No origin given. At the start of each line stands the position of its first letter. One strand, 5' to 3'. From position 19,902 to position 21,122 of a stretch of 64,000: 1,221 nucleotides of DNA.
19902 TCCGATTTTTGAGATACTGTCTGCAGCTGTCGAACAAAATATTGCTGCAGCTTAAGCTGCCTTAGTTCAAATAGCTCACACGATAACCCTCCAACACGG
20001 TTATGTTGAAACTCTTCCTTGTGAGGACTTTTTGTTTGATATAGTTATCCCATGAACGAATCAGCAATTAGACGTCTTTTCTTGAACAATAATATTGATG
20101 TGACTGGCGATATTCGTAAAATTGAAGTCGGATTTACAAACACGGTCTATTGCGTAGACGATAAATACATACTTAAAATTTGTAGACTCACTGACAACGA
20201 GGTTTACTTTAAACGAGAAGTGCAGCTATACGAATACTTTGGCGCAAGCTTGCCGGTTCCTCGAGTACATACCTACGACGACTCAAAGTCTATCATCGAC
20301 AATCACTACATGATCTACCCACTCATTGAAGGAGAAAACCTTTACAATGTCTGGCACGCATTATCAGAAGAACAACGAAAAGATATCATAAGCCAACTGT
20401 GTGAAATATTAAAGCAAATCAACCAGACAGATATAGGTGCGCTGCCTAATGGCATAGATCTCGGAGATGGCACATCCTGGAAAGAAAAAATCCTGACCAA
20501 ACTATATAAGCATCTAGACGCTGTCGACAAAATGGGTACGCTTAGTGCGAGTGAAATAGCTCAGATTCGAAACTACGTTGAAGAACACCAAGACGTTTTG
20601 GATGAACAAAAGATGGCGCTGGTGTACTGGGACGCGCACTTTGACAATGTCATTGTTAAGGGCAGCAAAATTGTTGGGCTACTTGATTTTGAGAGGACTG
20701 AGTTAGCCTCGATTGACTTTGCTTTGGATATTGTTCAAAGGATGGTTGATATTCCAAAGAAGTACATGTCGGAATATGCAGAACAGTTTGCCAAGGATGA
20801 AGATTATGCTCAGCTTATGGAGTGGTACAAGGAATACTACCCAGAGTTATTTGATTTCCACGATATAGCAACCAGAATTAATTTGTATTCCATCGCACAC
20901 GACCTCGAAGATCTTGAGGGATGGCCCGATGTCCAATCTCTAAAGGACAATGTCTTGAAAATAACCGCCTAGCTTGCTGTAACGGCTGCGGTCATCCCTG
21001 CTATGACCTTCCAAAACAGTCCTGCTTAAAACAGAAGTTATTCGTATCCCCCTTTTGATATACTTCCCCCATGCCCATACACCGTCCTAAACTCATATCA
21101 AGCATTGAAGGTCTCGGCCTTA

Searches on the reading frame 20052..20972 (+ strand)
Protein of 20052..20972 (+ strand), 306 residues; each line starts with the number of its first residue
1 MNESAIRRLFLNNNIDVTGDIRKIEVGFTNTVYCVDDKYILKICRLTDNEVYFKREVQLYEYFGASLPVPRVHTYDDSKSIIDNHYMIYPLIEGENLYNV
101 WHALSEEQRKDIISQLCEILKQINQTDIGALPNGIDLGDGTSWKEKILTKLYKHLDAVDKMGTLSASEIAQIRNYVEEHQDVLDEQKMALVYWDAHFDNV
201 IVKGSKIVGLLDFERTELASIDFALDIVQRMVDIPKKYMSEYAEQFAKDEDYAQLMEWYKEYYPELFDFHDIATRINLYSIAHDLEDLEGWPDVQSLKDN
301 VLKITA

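Call 87: search_protein_families(library=pfam, proteins=[window:20052-20972:+], max_evalue=0.00001)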
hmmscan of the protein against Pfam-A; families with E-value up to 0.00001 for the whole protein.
window:20052-20972:+ (306 aa): 1 family
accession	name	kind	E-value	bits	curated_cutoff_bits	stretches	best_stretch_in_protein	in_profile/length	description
PF01636.29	APH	-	7.5e-22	78.7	23.2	1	20-246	1-225/239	Phosphotransferase enzyme family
